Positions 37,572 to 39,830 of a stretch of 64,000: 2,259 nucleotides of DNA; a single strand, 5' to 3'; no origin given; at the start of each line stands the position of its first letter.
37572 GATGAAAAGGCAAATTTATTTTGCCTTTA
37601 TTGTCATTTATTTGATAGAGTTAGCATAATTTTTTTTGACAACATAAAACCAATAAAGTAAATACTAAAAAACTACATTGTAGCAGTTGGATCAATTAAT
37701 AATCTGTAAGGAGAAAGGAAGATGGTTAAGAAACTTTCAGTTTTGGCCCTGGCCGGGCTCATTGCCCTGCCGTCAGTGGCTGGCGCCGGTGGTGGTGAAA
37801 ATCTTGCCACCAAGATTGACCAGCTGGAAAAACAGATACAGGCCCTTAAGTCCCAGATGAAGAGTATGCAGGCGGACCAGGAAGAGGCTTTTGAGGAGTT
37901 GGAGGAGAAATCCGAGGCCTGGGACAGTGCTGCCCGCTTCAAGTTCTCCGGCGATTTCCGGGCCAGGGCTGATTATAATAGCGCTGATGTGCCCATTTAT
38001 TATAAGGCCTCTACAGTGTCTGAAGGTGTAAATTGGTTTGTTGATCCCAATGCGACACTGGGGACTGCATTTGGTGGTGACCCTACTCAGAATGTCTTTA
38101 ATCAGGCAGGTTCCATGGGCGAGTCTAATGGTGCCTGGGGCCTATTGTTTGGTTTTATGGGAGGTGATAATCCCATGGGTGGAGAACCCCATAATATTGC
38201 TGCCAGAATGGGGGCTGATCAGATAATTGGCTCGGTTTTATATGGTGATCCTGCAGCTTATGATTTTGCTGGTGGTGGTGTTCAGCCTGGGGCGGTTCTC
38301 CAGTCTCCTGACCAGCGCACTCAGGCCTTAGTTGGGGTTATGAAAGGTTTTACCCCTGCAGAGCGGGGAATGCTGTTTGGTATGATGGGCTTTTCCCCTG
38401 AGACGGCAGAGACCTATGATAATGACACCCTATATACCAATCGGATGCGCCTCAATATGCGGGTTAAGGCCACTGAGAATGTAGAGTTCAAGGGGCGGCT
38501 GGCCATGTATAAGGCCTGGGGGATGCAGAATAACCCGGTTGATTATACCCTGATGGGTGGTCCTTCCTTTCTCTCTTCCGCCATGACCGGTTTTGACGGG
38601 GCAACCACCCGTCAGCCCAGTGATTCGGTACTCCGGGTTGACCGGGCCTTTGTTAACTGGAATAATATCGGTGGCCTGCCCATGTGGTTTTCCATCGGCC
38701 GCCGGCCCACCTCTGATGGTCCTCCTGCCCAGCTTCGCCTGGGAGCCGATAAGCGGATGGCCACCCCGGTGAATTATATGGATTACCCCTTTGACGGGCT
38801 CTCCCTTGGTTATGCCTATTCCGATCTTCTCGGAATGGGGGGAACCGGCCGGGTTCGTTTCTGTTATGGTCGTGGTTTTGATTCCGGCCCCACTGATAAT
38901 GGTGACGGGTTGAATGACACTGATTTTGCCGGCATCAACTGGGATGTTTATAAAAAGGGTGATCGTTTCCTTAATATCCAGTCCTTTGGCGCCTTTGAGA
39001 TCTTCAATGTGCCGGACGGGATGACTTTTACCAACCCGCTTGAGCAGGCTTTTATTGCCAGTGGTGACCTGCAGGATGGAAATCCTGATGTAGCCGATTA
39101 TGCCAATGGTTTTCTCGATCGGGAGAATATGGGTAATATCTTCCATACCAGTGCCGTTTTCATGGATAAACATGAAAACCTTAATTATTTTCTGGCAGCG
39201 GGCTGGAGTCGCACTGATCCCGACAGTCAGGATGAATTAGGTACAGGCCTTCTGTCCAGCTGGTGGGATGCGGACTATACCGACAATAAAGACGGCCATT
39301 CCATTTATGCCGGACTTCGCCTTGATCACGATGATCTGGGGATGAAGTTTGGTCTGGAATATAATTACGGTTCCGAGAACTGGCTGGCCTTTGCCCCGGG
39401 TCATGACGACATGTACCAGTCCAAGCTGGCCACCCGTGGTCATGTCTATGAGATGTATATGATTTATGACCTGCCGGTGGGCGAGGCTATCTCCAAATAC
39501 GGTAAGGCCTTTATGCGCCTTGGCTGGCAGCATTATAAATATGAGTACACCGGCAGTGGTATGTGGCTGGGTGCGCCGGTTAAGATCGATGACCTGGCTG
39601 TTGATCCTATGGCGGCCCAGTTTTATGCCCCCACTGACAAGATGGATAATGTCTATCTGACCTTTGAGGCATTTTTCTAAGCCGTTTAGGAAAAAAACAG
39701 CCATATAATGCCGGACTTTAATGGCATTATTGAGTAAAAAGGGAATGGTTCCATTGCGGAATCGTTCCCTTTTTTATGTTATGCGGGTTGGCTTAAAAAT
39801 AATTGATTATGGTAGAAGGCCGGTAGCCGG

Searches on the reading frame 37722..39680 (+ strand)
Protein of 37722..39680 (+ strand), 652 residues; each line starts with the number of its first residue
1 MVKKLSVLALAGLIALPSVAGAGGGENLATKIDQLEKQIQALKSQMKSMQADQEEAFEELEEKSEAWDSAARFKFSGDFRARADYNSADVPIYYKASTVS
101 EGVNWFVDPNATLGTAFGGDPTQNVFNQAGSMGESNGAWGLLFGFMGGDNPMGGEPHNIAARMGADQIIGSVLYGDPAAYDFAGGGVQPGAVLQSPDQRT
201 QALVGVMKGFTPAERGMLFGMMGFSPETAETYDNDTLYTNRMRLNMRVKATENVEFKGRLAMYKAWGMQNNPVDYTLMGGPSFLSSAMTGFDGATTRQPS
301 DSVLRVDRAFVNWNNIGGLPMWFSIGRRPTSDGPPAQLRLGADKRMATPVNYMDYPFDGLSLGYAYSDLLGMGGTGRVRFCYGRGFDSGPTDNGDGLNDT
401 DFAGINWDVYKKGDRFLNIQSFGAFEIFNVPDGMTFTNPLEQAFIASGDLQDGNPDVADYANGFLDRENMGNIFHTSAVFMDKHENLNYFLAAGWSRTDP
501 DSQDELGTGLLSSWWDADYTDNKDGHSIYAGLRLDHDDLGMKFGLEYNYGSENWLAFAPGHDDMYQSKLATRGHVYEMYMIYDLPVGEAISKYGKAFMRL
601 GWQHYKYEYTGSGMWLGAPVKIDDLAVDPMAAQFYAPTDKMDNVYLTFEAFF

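Call 39: search_protein_families(library=pfam, proteins=[window:37722-39680:+], max_evalue=0.00001)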
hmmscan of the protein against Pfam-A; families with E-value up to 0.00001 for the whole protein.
window:37722-39680:+ (652 aa): 1 family
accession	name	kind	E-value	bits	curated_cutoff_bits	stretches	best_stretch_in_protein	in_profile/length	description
PF11853.14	DUF3373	-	4.9e-129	431.4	26.1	1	233-652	3-409/409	Protein of unknown function (DUF3373)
